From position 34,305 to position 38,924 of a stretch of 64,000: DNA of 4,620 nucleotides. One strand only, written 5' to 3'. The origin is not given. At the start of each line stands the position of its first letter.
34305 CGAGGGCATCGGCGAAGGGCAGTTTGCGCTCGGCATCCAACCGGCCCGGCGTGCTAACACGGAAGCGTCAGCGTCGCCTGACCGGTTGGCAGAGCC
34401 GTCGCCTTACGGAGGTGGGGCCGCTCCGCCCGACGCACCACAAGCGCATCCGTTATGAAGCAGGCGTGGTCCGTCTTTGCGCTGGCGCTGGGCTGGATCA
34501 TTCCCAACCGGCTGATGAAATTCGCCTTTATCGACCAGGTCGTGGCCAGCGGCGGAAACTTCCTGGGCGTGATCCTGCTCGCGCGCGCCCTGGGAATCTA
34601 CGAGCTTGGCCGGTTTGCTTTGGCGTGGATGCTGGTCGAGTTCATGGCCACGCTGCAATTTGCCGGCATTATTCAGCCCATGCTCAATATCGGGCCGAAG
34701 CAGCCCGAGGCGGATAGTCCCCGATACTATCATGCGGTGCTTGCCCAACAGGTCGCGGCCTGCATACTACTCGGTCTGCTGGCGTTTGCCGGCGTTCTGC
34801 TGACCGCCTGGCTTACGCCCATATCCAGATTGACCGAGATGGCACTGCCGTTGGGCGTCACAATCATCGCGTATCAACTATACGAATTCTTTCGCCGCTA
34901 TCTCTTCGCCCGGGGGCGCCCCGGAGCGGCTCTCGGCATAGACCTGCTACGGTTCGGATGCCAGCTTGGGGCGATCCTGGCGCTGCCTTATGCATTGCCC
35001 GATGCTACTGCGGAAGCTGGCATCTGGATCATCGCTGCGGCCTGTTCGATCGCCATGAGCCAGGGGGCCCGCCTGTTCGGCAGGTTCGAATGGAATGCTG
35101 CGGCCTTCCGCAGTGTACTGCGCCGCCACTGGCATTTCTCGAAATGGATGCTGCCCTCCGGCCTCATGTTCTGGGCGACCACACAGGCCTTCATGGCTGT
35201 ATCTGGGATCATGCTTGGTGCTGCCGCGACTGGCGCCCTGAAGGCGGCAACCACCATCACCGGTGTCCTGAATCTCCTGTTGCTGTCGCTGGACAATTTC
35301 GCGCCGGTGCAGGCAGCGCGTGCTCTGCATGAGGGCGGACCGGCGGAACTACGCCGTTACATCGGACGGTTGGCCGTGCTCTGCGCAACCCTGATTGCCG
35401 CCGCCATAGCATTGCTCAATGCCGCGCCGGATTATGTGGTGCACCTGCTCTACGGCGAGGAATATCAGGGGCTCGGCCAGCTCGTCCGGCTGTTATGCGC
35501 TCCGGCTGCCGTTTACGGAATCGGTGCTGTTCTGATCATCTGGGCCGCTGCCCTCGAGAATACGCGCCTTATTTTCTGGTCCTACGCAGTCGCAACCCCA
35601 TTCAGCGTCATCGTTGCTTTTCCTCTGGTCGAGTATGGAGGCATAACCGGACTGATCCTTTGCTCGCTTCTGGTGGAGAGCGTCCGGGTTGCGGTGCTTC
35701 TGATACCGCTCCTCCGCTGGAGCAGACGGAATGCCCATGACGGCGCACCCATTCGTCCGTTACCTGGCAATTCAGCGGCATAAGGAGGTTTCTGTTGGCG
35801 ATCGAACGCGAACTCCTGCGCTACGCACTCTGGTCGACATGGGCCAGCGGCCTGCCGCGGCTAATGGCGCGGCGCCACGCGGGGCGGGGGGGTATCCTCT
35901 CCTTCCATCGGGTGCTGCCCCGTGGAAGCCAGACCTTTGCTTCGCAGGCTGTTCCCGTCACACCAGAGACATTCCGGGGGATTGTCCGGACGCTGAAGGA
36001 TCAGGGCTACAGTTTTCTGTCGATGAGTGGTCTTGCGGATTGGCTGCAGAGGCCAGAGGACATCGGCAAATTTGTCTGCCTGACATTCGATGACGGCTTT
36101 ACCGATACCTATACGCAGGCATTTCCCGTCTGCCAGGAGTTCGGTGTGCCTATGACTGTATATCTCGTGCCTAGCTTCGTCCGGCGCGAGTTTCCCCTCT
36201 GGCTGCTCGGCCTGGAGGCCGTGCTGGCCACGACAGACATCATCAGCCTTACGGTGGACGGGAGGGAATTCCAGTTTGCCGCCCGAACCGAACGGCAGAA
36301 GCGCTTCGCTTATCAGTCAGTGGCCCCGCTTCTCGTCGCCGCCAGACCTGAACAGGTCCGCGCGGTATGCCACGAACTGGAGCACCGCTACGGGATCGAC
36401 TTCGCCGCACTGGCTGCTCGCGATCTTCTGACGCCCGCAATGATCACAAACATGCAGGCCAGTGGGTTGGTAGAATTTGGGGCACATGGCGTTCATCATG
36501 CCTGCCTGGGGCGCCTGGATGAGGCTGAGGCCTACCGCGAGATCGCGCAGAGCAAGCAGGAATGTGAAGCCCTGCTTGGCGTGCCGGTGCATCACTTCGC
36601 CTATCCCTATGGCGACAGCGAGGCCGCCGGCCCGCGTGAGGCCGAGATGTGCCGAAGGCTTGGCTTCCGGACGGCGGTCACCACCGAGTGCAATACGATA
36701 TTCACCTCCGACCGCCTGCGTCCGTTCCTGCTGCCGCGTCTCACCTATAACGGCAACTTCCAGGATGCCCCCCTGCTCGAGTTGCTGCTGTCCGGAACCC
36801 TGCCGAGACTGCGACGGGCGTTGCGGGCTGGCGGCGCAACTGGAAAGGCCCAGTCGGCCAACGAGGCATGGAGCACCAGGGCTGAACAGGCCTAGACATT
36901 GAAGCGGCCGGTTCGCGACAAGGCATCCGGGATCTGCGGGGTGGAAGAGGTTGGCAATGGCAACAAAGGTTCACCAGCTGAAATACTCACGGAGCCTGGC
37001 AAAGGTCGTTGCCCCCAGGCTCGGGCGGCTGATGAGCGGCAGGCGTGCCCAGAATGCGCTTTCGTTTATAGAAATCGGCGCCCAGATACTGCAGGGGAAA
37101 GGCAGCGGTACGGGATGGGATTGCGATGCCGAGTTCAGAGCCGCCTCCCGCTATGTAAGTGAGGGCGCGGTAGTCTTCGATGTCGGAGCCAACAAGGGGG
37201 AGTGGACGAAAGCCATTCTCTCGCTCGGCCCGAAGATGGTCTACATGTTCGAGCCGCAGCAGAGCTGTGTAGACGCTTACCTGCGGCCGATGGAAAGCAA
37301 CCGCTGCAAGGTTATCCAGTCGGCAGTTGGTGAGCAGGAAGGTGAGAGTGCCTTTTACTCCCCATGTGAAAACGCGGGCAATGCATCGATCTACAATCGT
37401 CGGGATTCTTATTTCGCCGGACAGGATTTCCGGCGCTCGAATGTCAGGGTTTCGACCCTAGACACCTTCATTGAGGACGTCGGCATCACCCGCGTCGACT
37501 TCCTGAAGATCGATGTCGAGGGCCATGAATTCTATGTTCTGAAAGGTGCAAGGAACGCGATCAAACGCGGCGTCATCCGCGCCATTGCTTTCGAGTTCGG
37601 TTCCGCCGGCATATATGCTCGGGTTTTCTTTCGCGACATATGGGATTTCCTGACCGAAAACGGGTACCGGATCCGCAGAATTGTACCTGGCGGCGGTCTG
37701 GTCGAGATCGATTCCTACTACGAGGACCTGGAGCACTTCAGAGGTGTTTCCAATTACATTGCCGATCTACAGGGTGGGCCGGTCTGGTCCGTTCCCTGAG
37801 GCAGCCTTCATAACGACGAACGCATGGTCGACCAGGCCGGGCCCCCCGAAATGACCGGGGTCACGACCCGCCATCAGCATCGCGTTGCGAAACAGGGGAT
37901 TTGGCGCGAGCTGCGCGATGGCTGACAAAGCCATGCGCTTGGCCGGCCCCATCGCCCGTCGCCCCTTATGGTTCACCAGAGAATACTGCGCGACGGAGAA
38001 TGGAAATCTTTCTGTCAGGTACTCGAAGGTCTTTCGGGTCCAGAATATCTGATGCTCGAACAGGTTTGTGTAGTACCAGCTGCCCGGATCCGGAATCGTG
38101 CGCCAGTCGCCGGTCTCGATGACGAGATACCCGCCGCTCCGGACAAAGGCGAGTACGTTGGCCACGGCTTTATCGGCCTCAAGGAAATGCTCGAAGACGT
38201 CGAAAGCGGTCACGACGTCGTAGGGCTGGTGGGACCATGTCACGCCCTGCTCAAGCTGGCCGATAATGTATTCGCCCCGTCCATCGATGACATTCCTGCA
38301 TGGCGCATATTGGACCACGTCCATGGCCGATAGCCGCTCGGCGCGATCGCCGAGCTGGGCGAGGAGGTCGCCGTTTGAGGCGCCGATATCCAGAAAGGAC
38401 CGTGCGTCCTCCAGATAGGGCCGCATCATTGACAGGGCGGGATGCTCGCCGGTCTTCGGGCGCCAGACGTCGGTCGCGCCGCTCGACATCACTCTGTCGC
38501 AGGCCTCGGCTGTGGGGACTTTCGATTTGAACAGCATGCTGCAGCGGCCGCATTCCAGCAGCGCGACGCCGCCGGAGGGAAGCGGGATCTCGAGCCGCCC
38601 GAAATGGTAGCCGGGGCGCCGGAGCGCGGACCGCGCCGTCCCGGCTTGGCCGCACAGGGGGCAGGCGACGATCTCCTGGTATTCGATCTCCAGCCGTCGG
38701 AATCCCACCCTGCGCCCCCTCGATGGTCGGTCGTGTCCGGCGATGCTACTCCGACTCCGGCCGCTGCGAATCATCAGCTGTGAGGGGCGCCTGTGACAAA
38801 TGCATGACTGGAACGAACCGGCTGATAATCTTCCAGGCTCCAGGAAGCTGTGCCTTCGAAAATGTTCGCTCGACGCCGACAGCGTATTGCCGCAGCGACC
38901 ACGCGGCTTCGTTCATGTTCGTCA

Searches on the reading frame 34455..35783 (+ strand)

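Call 17: search_protein_families(library=pfam, proteins=[window:34455-35783:+], max_evalue=0.001)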
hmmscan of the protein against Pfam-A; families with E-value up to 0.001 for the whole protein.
window:34455-35783:+ (442 aa): 1 family
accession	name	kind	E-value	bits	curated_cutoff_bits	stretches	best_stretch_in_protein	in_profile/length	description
PF13440.11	Polysacc_synt_3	-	0.00011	22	23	1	41-338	1-289/293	Polysaccharide biosynthesis protein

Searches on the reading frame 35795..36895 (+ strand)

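Call 17: search_protein_families(library=pfam, proteins=[window:35795-36895:+], max_evalue=0.001)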
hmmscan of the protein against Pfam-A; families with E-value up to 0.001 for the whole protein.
window:35795-36895:+ (366 aa): 1 family
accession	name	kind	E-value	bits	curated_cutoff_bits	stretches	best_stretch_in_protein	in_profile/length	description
PF01522.26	Polysacc_deac_1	-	1.8e-19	70.4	23.1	1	91-277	6-110/124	Polysaccharide deacetylase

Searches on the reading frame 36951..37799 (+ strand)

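Call 17: search_protein_families(library=pfam, proteins=[window:36951-37799:+], max_evalue=0.001)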
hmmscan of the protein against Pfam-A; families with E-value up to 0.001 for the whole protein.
window:36951-37799:+ (282 aa): 1 family
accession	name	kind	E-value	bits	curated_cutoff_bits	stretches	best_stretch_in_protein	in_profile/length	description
PF05050.19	Methyltransf_21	-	8.7e-28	98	22.7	1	77-241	1-173/173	Methyltransferase FkbM domain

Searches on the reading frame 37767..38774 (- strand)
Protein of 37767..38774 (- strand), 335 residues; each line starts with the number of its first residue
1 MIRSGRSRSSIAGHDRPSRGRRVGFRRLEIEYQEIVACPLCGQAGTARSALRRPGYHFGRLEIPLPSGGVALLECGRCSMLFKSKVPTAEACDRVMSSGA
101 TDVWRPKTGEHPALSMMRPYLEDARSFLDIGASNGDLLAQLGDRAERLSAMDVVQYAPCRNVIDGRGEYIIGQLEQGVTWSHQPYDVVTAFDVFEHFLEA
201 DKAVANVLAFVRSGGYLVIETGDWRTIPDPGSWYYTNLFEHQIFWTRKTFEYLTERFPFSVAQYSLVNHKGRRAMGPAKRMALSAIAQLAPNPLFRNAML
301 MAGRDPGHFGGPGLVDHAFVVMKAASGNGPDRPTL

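Call 18: search_protein_families(library=pfam, proteins=[window:37767-38774:-], max_evalue=0.001)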
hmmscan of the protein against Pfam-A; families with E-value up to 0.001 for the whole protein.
window:37767-38774:- (335 aa): 4 families
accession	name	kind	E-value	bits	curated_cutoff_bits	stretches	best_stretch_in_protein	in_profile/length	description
PF13489.12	Methyltransf_23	-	4.5e-12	46.4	27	1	117-262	16-162/164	Methyltransferase domain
PF08241.18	Methyltransf_11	-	6.5e-07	30.4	21.2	1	128-219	1-95/95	Methyltransferase domain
PF08242.18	Methyltransf_12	-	3e-06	28.3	30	1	128-217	1-98/98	Methyltransferase domain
PF13649.12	Methyltransf_25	-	0.00042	21.4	27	1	128-215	2-97/97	Methyltransferase domain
